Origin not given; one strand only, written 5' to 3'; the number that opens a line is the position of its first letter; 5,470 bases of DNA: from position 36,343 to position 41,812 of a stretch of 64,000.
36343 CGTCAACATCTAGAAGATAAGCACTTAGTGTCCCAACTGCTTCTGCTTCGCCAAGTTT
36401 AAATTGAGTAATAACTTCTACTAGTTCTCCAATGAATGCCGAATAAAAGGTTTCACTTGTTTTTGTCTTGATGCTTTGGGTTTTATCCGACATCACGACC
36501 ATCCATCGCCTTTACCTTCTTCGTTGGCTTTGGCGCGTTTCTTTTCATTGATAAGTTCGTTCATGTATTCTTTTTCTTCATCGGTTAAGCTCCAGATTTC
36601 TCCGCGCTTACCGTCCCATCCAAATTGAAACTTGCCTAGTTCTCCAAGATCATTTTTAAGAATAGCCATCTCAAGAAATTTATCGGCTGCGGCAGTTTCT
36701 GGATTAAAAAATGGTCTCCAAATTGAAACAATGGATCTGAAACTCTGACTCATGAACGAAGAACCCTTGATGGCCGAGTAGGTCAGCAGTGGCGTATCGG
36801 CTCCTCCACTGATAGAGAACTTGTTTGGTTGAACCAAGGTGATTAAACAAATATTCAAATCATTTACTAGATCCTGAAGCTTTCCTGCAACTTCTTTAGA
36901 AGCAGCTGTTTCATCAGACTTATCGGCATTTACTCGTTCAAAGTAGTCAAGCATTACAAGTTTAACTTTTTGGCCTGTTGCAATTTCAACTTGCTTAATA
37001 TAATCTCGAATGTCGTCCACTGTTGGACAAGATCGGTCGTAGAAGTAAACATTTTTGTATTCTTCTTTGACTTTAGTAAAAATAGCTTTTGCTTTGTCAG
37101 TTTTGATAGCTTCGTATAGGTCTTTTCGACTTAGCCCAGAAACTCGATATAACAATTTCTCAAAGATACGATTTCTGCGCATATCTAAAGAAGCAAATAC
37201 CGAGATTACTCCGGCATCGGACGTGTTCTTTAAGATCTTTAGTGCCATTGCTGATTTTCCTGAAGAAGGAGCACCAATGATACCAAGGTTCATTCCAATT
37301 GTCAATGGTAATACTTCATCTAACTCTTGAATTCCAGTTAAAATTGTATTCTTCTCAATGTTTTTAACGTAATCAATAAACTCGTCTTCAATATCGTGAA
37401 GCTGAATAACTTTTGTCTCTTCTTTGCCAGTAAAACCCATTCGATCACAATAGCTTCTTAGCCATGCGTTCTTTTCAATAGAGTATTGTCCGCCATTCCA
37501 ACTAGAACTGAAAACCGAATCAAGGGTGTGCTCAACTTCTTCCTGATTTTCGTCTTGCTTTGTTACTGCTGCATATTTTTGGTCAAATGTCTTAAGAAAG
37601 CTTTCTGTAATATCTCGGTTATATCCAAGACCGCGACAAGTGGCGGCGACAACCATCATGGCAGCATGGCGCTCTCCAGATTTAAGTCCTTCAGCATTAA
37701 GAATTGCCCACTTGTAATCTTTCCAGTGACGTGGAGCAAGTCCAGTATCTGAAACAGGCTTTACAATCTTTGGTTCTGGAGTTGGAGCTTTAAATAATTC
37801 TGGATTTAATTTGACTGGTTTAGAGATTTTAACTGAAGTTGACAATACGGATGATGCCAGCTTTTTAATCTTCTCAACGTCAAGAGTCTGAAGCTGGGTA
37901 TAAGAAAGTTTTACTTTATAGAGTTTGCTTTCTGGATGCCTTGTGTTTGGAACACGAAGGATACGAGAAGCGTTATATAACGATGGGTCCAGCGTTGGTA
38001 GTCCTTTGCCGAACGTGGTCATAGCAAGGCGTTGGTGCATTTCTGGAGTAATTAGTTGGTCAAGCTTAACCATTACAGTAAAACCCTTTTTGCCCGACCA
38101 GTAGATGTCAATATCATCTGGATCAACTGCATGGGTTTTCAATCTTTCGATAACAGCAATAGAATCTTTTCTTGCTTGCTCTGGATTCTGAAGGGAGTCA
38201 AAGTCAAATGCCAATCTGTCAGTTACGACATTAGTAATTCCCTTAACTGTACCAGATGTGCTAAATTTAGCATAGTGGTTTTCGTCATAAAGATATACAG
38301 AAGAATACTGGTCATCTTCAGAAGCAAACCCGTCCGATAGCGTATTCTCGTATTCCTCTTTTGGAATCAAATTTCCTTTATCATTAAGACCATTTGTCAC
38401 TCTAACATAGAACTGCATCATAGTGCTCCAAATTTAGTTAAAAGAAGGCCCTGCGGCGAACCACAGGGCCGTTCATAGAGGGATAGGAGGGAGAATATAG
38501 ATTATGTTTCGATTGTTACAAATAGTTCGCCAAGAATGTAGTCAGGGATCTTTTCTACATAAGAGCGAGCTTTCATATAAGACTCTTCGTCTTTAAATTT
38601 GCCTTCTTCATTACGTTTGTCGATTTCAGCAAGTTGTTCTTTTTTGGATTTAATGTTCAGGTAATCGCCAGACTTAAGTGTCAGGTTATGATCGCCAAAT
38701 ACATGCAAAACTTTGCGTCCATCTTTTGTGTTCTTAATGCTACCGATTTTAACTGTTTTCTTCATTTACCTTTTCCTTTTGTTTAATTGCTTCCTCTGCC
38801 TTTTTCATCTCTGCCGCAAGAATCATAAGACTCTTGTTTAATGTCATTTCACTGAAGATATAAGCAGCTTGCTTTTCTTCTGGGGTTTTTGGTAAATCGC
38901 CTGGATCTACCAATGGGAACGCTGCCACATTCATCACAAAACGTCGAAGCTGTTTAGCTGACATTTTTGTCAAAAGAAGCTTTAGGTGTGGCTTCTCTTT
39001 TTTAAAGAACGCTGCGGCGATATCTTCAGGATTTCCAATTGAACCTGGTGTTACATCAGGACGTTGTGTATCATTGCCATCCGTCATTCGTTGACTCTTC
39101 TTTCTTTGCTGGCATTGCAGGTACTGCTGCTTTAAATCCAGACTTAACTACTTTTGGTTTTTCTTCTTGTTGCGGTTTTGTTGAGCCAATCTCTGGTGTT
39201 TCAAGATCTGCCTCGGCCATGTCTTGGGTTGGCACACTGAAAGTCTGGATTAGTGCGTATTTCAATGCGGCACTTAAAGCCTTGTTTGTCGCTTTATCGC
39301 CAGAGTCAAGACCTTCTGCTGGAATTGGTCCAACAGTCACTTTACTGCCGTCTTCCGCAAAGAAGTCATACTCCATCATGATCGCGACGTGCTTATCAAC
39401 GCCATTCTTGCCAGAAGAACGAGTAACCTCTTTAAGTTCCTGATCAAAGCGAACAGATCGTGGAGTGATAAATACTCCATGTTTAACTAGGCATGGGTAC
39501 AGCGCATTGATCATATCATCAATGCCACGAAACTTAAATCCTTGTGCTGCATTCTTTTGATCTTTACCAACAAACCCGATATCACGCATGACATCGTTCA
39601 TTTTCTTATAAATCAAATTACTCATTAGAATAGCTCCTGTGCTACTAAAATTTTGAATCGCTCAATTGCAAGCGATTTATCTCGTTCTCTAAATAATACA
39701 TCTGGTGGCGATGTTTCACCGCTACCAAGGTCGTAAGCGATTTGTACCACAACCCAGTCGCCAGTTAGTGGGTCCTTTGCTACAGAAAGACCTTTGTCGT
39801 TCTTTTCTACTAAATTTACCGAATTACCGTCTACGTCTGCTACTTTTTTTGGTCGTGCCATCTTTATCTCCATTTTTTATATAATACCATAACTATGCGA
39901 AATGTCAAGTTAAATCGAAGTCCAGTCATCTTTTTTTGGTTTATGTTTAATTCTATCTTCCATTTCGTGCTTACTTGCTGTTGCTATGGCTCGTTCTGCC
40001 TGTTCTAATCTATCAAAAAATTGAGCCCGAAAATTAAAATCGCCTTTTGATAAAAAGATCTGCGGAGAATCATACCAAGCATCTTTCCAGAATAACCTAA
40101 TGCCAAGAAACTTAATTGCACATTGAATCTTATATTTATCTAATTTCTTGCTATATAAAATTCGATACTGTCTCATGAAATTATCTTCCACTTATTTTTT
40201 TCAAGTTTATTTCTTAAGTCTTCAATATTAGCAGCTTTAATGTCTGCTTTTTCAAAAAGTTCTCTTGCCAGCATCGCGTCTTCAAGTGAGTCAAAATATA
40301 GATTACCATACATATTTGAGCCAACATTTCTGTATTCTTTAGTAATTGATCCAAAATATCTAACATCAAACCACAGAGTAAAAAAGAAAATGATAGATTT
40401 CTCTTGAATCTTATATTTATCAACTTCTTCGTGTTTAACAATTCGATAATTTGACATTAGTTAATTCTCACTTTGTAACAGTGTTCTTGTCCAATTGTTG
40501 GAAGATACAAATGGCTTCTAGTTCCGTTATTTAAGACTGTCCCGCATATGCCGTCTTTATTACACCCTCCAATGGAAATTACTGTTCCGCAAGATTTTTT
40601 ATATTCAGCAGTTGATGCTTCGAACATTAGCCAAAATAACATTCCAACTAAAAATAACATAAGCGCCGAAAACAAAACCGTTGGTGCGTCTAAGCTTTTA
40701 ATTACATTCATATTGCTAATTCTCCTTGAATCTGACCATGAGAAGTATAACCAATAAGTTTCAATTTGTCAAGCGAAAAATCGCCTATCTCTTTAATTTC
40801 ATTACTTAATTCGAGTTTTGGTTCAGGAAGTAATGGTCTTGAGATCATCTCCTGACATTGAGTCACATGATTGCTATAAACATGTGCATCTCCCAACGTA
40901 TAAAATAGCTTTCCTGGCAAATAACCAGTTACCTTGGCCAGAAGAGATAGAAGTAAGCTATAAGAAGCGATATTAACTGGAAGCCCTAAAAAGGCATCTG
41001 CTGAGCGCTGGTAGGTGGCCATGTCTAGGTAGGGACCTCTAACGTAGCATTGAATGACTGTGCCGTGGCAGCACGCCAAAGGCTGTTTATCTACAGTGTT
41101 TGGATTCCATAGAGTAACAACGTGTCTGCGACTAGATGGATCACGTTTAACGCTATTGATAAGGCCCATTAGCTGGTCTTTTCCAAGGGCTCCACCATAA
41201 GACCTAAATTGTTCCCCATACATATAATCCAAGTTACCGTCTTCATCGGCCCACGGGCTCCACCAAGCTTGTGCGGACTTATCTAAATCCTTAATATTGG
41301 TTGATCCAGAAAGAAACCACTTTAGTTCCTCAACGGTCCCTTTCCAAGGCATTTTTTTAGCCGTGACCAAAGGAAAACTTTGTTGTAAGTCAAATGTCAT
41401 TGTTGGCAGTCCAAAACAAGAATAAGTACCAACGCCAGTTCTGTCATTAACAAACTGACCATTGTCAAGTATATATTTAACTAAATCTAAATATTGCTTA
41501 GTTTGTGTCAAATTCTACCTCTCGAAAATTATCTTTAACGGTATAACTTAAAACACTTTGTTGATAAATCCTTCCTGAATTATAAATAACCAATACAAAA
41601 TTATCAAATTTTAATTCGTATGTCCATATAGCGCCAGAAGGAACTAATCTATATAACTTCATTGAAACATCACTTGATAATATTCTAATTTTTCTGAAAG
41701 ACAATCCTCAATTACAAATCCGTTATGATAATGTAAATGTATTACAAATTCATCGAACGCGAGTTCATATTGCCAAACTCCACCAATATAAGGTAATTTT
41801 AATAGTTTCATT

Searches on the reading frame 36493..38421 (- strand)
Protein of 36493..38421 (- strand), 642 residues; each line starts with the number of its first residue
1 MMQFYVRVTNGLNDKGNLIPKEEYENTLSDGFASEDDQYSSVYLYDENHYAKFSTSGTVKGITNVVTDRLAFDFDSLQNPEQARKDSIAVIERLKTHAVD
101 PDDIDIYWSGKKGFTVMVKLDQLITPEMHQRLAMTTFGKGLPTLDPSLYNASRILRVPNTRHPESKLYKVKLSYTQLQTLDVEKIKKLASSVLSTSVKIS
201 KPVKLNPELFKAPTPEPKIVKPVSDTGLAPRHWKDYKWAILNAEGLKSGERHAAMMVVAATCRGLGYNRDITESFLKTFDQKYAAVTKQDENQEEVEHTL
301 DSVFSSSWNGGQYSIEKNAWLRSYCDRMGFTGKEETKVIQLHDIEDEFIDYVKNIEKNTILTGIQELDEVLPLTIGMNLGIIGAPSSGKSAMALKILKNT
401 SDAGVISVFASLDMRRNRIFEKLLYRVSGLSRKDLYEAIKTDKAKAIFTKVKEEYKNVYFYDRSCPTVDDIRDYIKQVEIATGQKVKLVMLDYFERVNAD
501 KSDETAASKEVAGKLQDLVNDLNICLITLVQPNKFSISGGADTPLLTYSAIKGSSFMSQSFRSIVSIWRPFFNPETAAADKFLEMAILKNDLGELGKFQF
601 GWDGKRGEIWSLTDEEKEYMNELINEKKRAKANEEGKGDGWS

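Call 76: search_protein_families(library=phrogs, proteins=[window:36493-38421:-], max_evalue=0.00001)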
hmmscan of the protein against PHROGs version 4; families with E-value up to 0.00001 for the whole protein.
window:36493-38421:- (642 aa): 7 families
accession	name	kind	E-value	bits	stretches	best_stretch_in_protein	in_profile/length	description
phrog_19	-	DNA, RNA and nucleotide metabolism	5.4e-32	112.4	1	339-630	307-598/621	DnaB-like replicative helicase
phrog_243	-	DNA, RNA and nucleotide metabolism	4.2e-19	69.6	1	381-595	40-246/273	DnaB-like replicative helicase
phrog_18685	-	unknown function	9.1e-19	67.8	1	52-191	55-200/1028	-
phrog_16345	-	DNA, RNA and nucleotide metabolism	9.4e-16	58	1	65-192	63-197/972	primase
phrog_239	-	DNA, RNA and nucleotide metabolism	6e-14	52.9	1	342-626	324-612/801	DNA primase/helicase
phrog_5482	-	unknown function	7.6e-08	32.5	1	336-573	6-252/341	-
phrog_11530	-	unknown function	5.7e-07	30.6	1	456-617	4-161/184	-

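Call 106: search_dna_similar(query=window:36493-38421:-, collection=phages, mode=protein, max_evalue=1e-10, max_rows=8)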
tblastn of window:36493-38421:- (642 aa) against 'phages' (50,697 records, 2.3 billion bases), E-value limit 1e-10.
Records with a match: 7; places in all: 7; records where one place covers at least 80% of the query: 0.
Best place of each record, by identity: <60% 7.
By first word of the organism name: Bacillus 6; Vibrio 1.
By host as written in the record: Bacillus cereus 3; Bacillus bogoriensis 2; Vibrio cyclitrophicus 1; Bacillus cereus BC102p 1.
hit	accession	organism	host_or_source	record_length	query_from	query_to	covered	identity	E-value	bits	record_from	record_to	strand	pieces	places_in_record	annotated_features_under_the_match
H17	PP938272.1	Bacillus phage PHBA67-T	Bacillus cereus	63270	33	305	43%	28.4%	3e-15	86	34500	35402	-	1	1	hypothetical protein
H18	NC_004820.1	Bacillus phage phBC6A51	Bacillus cereus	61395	33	305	43%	28.4%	4e-15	86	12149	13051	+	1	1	MCM domain family protein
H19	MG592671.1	Vibrio phage 2.275.O._10N.286.54.E11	Vibrio cyclitrophicus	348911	360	537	28%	31.6%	3e-11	73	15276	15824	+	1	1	DnaB-like DNA helicase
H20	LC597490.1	Bacillus phage vB_BceM_WH1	Bacillus cereus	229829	39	189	24%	34.8%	1e-13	81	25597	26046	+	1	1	primase_gp048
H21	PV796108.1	Bacillus phage Edson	Bacillus cereus BC102p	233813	39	189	24%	34.0%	5e-13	79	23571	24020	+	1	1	hypothetical protein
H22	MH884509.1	Bacillus phage vB_BboS-125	Bacillus bogoriensis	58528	70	189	19%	34.8%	5e-11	72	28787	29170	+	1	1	DNA primase small subunit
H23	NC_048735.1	Bacillus phage vB_BboS-125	Bacillus bogoriensis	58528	70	189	19%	34.8%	5e-11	72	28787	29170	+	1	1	DNA primase small subunit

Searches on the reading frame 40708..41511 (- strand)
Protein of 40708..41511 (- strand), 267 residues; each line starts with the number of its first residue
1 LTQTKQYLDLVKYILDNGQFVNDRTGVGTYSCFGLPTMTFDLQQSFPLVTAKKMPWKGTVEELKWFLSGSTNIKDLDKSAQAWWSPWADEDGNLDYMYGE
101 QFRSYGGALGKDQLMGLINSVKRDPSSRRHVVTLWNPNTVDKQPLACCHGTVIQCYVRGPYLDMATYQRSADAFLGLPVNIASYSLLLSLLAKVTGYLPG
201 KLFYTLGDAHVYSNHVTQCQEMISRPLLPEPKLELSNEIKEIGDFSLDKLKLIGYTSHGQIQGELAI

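Call 76: search_protein_families(library=phrogs, proteins=[window:40708-41511:-], max_evalue=0.00001)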
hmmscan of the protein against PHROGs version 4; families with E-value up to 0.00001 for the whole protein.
window:40708-41511:- (267 aa): 4 families
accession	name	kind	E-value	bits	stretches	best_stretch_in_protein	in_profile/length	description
phrog_160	-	DNA, RNA and nucleotide metabolism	1.2e-90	304.8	1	3-266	32-307/335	thymidylate synthase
phrog_5682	-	DNA, RNA and nucleotide metabolism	7.6e-51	173.4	1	65-267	9-209/209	thymidylate synthase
phrog_5131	-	DNA, RNA and nucleotide metabolism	1.1e-16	62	1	59-224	65-229/357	thymidylate synthase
phrog_3676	-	DNA, RNA and nucleotide metabolism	1.6e-10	41.7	1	63-221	72-236/351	thymidylate synthase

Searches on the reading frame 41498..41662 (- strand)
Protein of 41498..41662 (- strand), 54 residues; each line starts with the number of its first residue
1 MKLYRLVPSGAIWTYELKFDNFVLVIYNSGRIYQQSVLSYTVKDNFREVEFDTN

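Call 15: search_protein_families(library=phrogs, proteins=[window:41498-41662:-], max_evalue=0.1)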
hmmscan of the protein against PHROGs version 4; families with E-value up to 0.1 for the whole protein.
window:41498-41662:- (54 aa): 0 families

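Call 35: search_protein_families(library=pfam, proteins=[window:41498-41662:-], max_evalue=10)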
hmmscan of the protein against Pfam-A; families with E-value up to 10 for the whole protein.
window:41498-41662:- (54 aa): 0 families

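Call 84: predict_structure(alignment_id=A4)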
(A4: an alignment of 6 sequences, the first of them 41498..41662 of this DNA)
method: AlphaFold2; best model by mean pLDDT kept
length: 54 residues; sequences in the alignment: 6
mean_pLDDT: 90.6   pTM: 0.69
mean pLDDT of the five models: 90.6, 87.9, 87.9, 84.3, 83.4
residues with pLDDT >= 90: 32; 70-90: 22; 50-70: 0; < 50: 0
segments of 3 or more residues with pLDDT < 50: none
pLDDT, mean of each block of 10 residues (from residue 1): 90 92 93 91 91 80
secondary structure, 60 per line:
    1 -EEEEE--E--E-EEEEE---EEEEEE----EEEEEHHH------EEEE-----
elements in order: E2-6 E14-18 E22-27 E32-36 E46-49

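Call 102: search_protein_families(library=phrogs, alignment_id=A4, max_evalue=0.1)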
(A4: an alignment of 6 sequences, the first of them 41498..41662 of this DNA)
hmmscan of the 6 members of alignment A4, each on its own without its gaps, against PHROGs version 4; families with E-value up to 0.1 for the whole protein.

A. member 1, window:41498-41662:- (54 aa): 0 families

B. families by the number of members that match (of 6 scanned): 0 families

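Call 104: search_dna_similar(query=window:41498-41662:-, collection=phages, mode=protein, max_evalue=1, max_rows=10)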
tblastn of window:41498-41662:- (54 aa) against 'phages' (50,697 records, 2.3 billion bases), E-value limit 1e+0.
No match.
